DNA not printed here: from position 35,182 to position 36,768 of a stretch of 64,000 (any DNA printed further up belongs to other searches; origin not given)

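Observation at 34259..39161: LCP ligase followed by three consecutive GT-C membrane glycosyltransferases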

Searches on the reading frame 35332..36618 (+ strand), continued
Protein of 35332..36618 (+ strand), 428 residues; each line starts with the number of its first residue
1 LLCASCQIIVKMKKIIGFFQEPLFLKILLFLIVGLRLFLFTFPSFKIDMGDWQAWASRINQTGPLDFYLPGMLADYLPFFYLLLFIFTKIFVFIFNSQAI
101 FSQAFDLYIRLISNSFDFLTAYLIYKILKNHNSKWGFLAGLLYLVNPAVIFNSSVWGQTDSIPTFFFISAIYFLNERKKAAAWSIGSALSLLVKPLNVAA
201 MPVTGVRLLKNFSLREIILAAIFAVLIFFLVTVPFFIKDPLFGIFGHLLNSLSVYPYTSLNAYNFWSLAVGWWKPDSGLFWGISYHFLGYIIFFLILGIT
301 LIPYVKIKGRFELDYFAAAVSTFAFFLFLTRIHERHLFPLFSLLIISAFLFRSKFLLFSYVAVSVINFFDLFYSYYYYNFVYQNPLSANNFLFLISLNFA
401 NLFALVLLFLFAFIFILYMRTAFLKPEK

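Call 59: search_protein_families(library=pfam, alignment_id=A1, max_evalue=0.01)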
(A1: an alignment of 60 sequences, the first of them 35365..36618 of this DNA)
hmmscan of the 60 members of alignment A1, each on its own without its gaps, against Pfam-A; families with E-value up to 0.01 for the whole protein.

A. member 1, window:35365-36618:+ (417 aa): 0 families

B. families by the number of members that match (of 60 scanned): 8 families
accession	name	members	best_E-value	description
PF09594.16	GT87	12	1.2e-08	Glycosyltransferase family 87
PF13231.12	PMT_2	10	7.9e-08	Dolichyl-phosphate-mannose-protein mannosyltransferase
PF03155.21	Alg6_Alg8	8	2.4e-07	ALG6, ALG8 glycosyltransferase family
PF06728.19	PIG-U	3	2.5e-08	GPI transamidase subunit PIG-U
PF05208.19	ALG3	2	6.2e-06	ALG3 protein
PF15971.10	Mannosyl_trans4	1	0.0002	DolP-mannose mannosyltransferase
PF10337.15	ArAE_2_N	1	0.0033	Putative ER transporter, 6TM, N-terminal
PF07884.19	VKOR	1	0.0037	Vitamin K epoxide reductase family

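Call 81: search_protein_families(library=pfam, proteins=[L022:4244-5407:-, L022:5554-6732:-, L022:9605-11032:-, L022:11162-13081:-, L025:4026-4988:+, L025:5904-6560:+, L025:9803-11281:-, L054:5505-6071:-, L054:9796-10683:+, L054:10797-12011:+], max_evalue=0.001)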
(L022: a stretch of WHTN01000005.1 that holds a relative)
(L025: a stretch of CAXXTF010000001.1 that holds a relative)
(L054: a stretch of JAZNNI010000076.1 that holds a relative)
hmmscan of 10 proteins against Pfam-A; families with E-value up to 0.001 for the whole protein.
L022:4244-5407:- (387 aa): 1 family
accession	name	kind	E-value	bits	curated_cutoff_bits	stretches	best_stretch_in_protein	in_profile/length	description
PF04188.19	Mannosyl_trans2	-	1.9e-09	37.8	22.4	1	67-188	58-188/443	Mannosyltransferase (PIG-V)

L022:5554-6732:- (392 aa): 0 families

L022:9605-11032:- (475 aa): 2 families
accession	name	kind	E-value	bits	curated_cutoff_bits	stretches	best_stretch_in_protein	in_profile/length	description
PF01565.28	FAD_binding_4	-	4.8e-44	149.9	26.4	1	57-195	1-138/139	FAD binding domain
PF02913.24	FAD-oxidase_C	-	1.4e-26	94.2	21.2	1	232-473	2-248/248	FAD linked oxidases, C-terminal domain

L022:11162-13081:- (639 aa): 4 families
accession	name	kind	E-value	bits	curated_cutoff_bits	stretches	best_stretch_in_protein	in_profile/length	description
PF00664.28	ABC_membrane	-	2.1e-45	156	28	1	68-334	5-273/274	ABC transporter transmembrane region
PF00005.33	ABC_tran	-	2.8e-31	109.4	25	1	397-546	1-137/137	ABC transporter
PF02463.25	SMC_N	-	0.00011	22.2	40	0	517-588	136-211/220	RecF/RecN/SMC N terminal domain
PF13304.12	AAA_21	-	0.00086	19.9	27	0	517-564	237-283/304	AAA domain, putative AbiEii toxin, Type IV TA system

L025:4026-4988:+ (320 aa): 1 family
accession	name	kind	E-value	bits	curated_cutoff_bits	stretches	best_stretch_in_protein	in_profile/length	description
PF00348.22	polyprenyl_synt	-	2e-65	220.9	27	1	32-254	4-231/251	Polyprenyl synthetase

L025:5904-6560:+ (218 aa): 1 family
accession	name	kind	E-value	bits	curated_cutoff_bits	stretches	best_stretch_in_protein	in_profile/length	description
PF00857.26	Isochorismatase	-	7.3e-37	127.6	27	1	34-209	1-174/175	Isochorismatase domain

L025:9803-11281:- (492 aa): 0 families

L054:5505-6071:- (188 aa): 2 families
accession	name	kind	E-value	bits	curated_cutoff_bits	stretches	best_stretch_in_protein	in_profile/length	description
PF03358.20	FMN_red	-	2.4e-32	112.1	24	1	1-150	1-144/152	NADPH-dependent FMN reductase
PF02525.22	Flavodoxin_2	-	5e-09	36.6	27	1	1-101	1-103/198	Flavodoxin-like fold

L054:9796-10683:+ (295 aa): 1 family
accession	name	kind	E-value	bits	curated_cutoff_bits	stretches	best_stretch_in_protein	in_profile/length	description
PF05681.19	Fumerase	-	3.9e-118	394.1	25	1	26-293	2-269/270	Fumarate hydratase (Fumerase)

L054:10797-12011:+ (404 aa): 1 family
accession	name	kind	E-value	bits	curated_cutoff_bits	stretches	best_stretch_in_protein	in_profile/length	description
PF00180.25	Iso_dh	-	4e-56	191.2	27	1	11-393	6-345/348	Isocitrate/isopropylmalate dehydrogenase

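Call 82: search_protein_families(library=pfam, proteins=[L056:4006-5250:-, L056:5371-6756:-, L056:8286-9905:+, L056:9881-10645:+, L056:11681-12820:-, L088:3926-6085:+, L088:10016-10786:+, L088:11808-12950:-, L020:2296-3465:-, L020:9395-10369:+], max_evalue=0.001)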
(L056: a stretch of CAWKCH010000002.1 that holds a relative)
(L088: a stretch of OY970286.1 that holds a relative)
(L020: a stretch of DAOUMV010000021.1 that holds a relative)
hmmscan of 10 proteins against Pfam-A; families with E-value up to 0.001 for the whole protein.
L056:4006-5250:- (414 aa): 2 families
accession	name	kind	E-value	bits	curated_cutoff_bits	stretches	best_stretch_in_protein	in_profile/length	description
PF00702.32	Hydrolase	-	2.3e-08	35.1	26.4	1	10-178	2-182/191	haloacid dehalogenase-like hydrolase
PF12710.13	HAD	-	1.4e-07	32.6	27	1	12-177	1-182/189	haloacid dehalogenase-like hydrolase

L056:5371-6756:- (461 aa): 2 families
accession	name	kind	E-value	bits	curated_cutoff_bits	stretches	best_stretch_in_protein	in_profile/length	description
PF00696.33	AA_kinase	-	6.6e-24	85.4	24.9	1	5-291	2-233/234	Amino acid kinase family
PF22468.2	ACT_9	-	1.8e-06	28.1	27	1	395-451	1-59/61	ACT domain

L056:8286-9905:+ (539 aa): 3 families
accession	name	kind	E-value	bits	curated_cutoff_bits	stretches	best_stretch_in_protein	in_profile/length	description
PF16192.10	PMT_4TMC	-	2.8e-17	63.3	32.4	1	365-537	4-202/202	C-terminal four TMM region of protein-O-mannosyltransferase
PF13231.12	PMT_2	-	8.4e-13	49.3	26.1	1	171-317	2-139/160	Dolichyl-phosphate-mannose-protein mannosyltransferase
PF02366.24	PMT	-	4.3e-09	36.7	22.7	1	189-355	81-239/245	Dolichyl-phosphate-mannose-protein mannosyltransferase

L056:9881-10645:+ (254 aa): 3 families
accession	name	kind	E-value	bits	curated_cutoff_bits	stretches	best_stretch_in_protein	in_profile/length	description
PF00535.33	Glycos_transf_2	-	2.6e-29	102.7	23.3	1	22-186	1-164/168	Glycosyl transferase family 2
PF13641.12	Glyco_tranf_2_3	-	3.3e-05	24.5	27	1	21-142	3-126/230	Glycosyltransferase like family 2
PF10111.15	Glyco_tranf_2_2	-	0.0002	21.4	27.3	1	22-128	1-107/276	Glycosyltransferase like family 2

L056:11681-12820:- (379 aa): 1 family
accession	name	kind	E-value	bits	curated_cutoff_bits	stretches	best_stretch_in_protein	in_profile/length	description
PF03321.19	GH3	-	3e-21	76.4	23.6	1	22-212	8-194/304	GH3 family N-terminal domain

L088:3926-6085:+ (719 aa): 3 families
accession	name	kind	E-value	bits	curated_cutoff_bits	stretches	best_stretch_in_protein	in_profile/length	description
PF09134.16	Invasin_D3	-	4.3e-12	46.8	33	1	457-543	6-93/98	Invasin, domain 3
PF13620.12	CarboxypepD_reg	-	5.1e-08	33.6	32.3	1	595-668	6-80/82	Carboxypeptidase regulatory-like domain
PF08308.17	PEGA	-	7.4e-05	23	20.8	0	611-669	7-67/71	PEGA domain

L088:10016-10786:+ (256 aa): 3 families
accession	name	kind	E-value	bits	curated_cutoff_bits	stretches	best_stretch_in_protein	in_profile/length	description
PF00535.33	Glycos_transf_2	-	7.1e-32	111.1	23.3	1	23-187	1-164/168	Glycosyl transferase family 2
PF13641.12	Glyco_tranf_2_3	-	2.3e-09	38.1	27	1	22-215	3-200/230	Glycosyltransferase like family 2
PF10111.15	Glyco_tranf_2_2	-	3.8e-05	23.8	27.3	1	24-116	2-94/276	Glycosyltransferase like family 2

L088:11808-12950:- (380 aa): 1 family
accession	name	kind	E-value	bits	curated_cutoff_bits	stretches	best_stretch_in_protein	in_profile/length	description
PF03321.19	GH3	-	2.2e-18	67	23.6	1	24-138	10-126/304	GH3 family N-terminal domain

L020:2296-3465:- (389 aa): 1 family
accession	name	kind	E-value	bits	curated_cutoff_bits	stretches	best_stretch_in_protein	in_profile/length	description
PF04188.19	Mannosyl_trans2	-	1.7e-06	28.1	22.4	1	66-216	53-211/443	Mannosyltransferase (PIG-V)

L020:9395-10369:+ (324 aa): 4 families
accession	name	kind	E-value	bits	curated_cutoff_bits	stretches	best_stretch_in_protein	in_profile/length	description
PF16363.11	GDP_Man_Dehyd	-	5.2e-82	276.4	27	1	6-311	1-330/332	GDP-mannose 4,6 dehydratase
PF01370.27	Epimerase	-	1.4e-55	188.8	20.9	1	5-248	1-240/240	NAD dependent epimerase/dehydratase family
PF02719.21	Polysacc_synt_2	-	2.9e-10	40.2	20.2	1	5-112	1-117/293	Polysaccharide biosynthesis protein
PF04321.23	RmlD_sub_bind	-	5.4e-08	32.7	27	1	4-179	2-148/287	RmlD substrate binding domain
